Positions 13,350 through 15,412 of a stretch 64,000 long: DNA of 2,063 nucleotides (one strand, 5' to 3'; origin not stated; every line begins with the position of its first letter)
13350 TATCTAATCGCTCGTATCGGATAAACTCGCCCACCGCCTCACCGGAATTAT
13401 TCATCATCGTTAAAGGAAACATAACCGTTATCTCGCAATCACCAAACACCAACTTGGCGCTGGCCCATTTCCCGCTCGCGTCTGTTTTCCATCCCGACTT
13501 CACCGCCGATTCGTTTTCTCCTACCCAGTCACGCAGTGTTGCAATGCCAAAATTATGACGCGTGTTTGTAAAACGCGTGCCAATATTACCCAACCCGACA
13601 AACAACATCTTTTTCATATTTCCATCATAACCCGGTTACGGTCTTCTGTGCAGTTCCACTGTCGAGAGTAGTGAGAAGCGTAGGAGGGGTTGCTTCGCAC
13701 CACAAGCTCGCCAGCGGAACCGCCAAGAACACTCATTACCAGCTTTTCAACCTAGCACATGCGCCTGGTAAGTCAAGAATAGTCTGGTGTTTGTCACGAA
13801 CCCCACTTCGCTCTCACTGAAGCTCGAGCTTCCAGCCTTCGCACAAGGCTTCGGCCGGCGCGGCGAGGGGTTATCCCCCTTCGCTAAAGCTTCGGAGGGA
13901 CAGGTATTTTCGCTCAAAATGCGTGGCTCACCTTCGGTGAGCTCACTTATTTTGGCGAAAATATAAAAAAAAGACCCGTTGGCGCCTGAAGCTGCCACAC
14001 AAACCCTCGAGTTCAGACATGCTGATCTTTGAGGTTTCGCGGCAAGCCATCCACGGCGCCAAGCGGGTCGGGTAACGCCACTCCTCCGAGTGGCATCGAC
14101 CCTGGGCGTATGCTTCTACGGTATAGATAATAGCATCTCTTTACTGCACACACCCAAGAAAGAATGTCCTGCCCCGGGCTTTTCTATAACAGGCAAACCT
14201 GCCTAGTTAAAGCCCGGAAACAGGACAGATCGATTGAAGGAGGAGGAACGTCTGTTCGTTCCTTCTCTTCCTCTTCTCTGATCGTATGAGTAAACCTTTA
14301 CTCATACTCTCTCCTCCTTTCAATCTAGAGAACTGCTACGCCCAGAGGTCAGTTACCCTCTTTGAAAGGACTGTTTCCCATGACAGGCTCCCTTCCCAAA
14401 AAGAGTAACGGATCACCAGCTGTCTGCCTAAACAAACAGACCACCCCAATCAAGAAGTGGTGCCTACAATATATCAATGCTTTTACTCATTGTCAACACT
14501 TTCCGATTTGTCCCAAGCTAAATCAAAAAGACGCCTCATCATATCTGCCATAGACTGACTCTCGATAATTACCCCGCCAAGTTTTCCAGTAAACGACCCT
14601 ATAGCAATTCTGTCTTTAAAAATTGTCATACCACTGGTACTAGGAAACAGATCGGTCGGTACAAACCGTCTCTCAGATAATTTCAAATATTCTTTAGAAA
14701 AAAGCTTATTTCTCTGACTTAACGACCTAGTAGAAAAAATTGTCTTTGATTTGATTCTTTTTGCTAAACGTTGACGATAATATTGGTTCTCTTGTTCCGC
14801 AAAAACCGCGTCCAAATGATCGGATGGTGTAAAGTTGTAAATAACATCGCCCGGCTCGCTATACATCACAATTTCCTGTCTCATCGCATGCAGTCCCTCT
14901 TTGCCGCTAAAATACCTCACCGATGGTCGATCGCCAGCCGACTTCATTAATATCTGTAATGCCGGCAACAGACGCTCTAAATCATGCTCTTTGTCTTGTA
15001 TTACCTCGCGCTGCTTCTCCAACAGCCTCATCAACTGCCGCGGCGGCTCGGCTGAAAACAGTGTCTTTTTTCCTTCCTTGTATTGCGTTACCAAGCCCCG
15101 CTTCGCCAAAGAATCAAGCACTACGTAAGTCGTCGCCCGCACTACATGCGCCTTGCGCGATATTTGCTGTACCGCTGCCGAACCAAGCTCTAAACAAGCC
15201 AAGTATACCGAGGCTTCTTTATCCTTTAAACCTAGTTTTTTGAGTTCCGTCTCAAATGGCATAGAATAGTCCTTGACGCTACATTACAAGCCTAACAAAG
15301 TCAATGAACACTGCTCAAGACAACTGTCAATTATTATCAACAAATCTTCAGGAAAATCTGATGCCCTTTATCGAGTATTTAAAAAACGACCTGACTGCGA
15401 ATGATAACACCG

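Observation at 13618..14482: An 865 nt hairpin-dense non-coding gap in an otherwise tightly packed region is a candidate for one or more structured RNAs (rnpB, ssrA, 6S or novel)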

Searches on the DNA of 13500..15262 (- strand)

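Call 5: search_rna_families(source=window, start=13500, end=14600, threshold=evalue, max_evalue=10, show_alignments=4)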
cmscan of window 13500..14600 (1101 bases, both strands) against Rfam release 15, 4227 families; matches with E-value up to 10: 6.
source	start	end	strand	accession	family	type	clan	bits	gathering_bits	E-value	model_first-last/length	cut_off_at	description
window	14356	14413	-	RF02974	Fibro-purF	Cis-reg;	-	19.9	60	0.068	1-75/75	no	Fibro-purF RNA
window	14167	14225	-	RF03888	mir-3160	Gene; miRNA;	-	18.5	80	5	1-83/83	no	mir-3160 microRNA precursor family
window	13972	14070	-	RF04244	MIR169_6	Gene; miRNA;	CL00098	16.8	54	2.5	1-99/99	no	MIR169_6 microRNA precursor family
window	14008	14093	+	RF02466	Ms_AS-8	Gene; sRNA;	-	14.3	48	7.3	1-74/74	no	Actinobacteria sRNA Ms_AS-8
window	14232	14276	+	RF02409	snoR125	Gene; snRNA; snoRNA; CD-box;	-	11.6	100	10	83-127/200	no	Small nucleolar RNA snoR125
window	14226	14280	-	RF00893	MIR854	Gene; miRNA;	-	10.2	50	7.9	1-221/221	no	MIR854 microRNA precursor family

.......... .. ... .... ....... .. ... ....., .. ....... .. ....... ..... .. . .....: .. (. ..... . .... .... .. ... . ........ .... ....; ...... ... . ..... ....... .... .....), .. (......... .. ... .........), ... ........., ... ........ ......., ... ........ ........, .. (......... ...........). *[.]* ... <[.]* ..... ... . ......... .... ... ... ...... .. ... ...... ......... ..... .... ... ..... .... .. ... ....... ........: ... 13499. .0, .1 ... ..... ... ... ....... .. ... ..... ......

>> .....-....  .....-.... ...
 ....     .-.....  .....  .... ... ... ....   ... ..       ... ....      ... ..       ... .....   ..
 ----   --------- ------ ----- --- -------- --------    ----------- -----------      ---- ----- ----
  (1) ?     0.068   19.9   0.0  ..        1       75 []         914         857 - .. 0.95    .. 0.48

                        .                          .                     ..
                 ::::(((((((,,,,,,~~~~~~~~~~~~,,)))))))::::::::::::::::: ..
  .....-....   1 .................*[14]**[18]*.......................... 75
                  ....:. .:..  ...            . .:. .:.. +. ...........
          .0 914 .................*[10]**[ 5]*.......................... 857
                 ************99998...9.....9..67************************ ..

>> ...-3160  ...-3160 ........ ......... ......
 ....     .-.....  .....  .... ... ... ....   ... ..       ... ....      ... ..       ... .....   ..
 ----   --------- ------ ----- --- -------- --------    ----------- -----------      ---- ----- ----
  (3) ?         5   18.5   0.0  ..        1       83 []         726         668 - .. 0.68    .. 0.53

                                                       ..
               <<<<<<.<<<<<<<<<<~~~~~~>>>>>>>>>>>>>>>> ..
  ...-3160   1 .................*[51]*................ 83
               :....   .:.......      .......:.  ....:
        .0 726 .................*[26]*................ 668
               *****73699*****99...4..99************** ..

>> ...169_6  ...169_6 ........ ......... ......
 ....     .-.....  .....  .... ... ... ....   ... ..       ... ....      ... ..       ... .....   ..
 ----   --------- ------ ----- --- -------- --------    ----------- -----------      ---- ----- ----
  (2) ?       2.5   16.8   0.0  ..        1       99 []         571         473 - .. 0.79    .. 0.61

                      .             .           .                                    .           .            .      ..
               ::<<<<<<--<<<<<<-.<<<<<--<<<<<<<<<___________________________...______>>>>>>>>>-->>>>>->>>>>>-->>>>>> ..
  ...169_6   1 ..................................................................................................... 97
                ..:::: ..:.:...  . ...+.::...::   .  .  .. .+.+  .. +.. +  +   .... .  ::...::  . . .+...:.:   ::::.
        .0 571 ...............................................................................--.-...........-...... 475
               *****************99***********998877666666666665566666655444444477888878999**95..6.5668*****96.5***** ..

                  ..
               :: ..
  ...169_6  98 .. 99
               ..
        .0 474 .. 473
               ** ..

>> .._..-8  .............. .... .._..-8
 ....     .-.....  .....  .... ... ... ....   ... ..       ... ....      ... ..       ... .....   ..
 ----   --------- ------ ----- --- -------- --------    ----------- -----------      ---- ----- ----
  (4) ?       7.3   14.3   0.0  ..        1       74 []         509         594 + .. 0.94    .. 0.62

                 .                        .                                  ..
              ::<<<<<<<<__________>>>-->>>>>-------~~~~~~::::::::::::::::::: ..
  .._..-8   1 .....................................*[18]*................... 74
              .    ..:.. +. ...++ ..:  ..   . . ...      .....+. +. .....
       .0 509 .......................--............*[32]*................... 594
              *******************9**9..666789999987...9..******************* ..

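Call 21: search_rna_families(sources=[L007, L009, L011, L003], threshold=gathering)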
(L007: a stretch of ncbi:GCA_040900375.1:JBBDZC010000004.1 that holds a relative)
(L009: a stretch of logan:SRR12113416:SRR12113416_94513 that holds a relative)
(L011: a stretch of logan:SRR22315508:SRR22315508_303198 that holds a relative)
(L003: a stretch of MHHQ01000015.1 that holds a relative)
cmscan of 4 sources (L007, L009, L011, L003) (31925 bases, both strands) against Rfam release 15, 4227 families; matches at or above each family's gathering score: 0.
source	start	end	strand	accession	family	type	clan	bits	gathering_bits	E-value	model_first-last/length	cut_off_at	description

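Call 42: build_rna_model(alignment_id=A5, structure=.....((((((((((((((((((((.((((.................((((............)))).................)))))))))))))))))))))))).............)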
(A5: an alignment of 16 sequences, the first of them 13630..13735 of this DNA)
Model R1 built from alignment A5 (16 sequences, 121 columns); structure: as given.
model positions 106; base pairs 28; branch points 0; effective number of sequences 5.11; information 0.59 bits per position. Calibrated on 0.2 Mb of random sequence (short: E-values are rough).
structure used (alignment columns):
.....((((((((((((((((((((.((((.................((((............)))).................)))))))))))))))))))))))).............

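Call 43: search_with_rna_model(model_id=R1, sources=[window, L003, L004, L005, L006, L007, L009, L011, L012, L013, L014, L015, L017, L018, L019, L020, L021, L022, L023, L026, L027, L028, L029, L030, L032, L033, L002], max_evalue=1, make_alignment=true)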
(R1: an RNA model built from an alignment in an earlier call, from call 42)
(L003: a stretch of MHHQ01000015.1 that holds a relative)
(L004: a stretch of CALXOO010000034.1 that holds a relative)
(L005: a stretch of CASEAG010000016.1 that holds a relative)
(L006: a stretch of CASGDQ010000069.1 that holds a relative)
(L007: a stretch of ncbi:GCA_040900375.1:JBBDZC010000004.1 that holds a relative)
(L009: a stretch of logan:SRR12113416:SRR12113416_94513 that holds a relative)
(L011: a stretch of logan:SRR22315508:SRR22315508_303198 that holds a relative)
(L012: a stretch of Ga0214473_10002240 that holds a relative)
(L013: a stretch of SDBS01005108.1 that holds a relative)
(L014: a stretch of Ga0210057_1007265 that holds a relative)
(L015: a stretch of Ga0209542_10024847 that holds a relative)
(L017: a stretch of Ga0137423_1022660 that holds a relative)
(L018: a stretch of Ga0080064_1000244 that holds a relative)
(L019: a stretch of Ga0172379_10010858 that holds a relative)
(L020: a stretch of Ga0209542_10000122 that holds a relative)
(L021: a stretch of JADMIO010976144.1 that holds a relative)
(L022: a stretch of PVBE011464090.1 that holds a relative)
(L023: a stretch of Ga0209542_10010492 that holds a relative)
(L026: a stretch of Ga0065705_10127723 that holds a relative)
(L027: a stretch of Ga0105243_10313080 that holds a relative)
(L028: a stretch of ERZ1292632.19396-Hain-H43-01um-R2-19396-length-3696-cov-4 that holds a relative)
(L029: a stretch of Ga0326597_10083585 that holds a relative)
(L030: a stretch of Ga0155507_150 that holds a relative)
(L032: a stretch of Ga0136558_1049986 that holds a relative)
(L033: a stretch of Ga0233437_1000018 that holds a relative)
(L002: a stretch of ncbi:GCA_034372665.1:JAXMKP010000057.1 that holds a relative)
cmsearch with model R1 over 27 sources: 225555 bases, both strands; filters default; matches with E-value up to 1: 30.
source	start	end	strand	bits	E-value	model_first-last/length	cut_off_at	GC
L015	4353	4457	+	92.1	1.6e-24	1-106/106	no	0.54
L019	4588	4692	+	88.1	2.7e-23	1-106/106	no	0.46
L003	3851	3955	+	87.5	4.1e-23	1-106/106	no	0.47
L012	4397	4501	+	83.4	7.1e-22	1-106/106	no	0.5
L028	2332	2438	+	79.8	8.9e-21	1-106/106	no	0.46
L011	2345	2449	+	79.7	9.4e-21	1-106/106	no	0.5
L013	4733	4834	+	79.2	1.3e-20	1-106/106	no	0.54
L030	4117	4223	+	78.6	2e-20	1-106/106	no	0.5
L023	4143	4250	+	76.6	7.8e-20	1-106/106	no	0.44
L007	5693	5796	+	76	1.2e-19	1-106/106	no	0.57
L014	4437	4547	+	74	5e-19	1-106/106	no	0.56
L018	4404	4512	+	72.7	1.2e-18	1-106/106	no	0.53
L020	4139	4246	+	71.1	3.7e-18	1-106/106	no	0.49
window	13631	13733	-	70.9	4.1e-18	1-106/106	no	0.58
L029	1817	1915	+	66.4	9.9e-17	1-106/106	no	0.52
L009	5373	5481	+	64.3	4e-16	1-106/106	no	0.51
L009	5364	5472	-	28.1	3.6e-05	1-106/106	no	0.5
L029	1808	1906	-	27.5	5.5e-05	1-106/106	no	0.54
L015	4344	4448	-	26.2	0.00013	1-106/106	no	0.55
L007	5684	5787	-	25.3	0.00025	1-106/106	no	0.57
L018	4395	4503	-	25.3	0.00025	1-106/106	no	0.56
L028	2323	2429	-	24.5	0.00042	1-106/106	no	0.47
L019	4579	4683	-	23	0.0013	1-106/106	no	0.47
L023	4134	4241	-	22.8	0.0015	1-106/106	no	0.45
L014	4428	4538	-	21.5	0.0035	1-106/106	no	0.58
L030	4108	4214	-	21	0.0051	1-106/106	no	0.5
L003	3842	3946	-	20.3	0.0079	1-106/106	no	0.47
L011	2336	2440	-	18.9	0.022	1-106/106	no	0.5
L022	4453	4516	+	17.5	0.059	1-106/106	no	0.5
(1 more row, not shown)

Alignment A6: 30 matches aligned to the model, 175 columns, each read 5' to 3' on its own strand. Consensus structure (alignment columns), stored with it:
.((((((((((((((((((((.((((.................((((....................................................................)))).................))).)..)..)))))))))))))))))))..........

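Call 44: search_with_rna_model(model_id=R1, sources=[window, L003, L007, L009, L011, L012, L013, L014, L015, L018, L019, L020, L023, L028, L029, L030], max_evalue=1e-10, make_alignment=true)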
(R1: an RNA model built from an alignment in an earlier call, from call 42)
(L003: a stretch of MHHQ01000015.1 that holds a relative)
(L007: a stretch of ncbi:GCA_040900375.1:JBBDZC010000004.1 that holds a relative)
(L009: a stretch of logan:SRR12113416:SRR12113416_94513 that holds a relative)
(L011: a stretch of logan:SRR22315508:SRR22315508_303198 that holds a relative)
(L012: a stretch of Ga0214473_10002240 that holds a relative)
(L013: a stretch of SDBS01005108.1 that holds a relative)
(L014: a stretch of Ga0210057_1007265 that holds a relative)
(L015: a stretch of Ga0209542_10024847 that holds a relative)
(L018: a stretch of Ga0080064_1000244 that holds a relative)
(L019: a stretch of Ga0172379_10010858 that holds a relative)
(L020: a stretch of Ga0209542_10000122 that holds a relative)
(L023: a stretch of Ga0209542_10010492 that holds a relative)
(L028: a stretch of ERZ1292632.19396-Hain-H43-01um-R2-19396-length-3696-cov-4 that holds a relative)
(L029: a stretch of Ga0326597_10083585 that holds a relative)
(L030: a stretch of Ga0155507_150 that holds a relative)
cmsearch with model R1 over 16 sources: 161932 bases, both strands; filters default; matches with E-value up to 1e-10: 16.
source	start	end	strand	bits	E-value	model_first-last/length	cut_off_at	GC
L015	4353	4457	+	92.1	1.2e-24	1-106/106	no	0.54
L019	4588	4692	+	88.1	1.9e-23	1-106/106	no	0.46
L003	3851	3955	+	87.5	2.9e-23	1-106/106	no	0.47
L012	4397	4501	+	83.4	5.1e-22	1-106/106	no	0.5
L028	2332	2438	+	79.8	6.4e-21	1-106/106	no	0.46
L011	2345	2449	+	79.7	6.8e-21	1-106/106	no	0.5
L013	4733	4834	+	79.2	9.2e-21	1-106/106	no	0.54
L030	4117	4223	+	78.6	1.5e-20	1-106/106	no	0.5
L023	4143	4250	+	76.6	5.6e-20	1-106/106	no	0.44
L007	5693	5796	+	76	8.6e-20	1-106/106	no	0.57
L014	4437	4547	+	74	3.6e-19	1-106/106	no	0.56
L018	4404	4512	+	72.7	8.9e-19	1-106/106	no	0.53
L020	4139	4246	+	71.1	2.6e-18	1-106/106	no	0.49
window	13631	13733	-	70.9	2.9e-18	1-106/106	no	0.58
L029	1817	1915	+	66.4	7.1e-17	1-106/106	no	0.52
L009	5373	5481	+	64.3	2.9e-16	1-106/106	no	0.51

Alignment A7: 16 matches aligned to the model, 114 columns, each read 5' to 3' on its own strand. Consensus structure (alignment columns), stored with it:
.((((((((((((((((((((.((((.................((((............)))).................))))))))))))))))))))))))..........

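Call 63: search_rna_families(sources=[L035, L039, L017, L025, L010, L016, L028, L029, L011, L037, L038, L036], threshold=evalue, max_evalue=1)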
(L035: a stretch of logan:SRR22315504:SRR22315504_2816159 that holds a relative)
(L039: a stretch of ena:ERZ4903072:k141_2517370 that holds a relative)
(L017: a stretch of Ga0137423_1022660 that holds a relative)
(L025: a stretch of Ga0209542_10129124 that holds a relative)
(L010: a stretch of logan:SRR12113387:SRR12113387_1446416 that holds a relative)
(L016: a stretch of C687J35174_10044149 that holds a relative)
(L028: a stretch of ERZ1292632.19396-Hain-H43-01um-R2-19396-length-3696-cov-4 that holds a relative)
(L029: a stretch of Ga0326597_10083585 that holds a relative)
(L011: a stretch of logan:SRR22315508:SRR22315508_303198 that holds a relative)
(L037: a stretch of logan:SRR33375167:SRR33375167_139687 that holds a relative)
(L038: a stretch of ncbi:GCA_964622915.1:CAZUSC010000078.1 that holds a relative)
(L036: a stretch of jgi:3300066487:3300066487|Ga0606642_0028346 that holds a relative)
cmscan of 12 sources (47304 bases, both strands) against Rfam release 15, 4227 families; matches with E-value up to 1: 4.
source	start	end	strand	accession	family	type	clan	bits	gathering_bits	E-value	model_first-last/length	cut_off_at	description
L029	1357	1428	+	RF00005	tRNA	Gene; tRNA;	CL00001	49.5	29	1e-07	1-71/71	no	tRNA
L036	1420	1486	+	RF03023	rpfG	Gene; sRNA;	-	28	75.9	0.043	1-85/85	no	rpfG RNA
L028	1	137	+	RF02675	Ysr141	Gene; sRNA;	-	26.2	196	0.0029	107-255/255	5'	Yersinia sRNA 141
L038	574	845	+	RF02675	Ysr141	Gene; sRNA;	-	23.8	196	0.015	1-255/255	no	Yersinia sRNA 141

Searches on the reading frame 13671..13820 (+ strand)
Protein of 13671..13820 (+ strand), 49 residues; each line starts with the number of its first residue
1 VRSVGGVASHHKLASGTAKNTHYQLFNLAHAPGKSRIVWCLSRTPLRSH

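Call 65: search_protein_families(library=pfam, proteins=[window:13671-13820:+], max_evalue=1)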
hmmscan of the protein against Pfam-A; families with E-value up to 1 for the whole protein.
window:13671-13820:+ (49 aa): 0 families

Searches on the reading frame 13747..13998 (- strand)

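Call 65: search_protein_families(library=pfam, proteins=[window:13747-13998:-], max_evalue=1)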
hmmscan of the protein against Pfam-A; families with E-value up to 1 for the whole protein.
window:13747-13998:- (83 aa): 1 family
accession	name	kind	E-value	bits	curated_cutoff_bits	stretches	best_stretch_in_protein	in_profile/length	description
PF23498.1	MgtT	-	0.2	11.6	27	1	41-49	3-11/34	MgtT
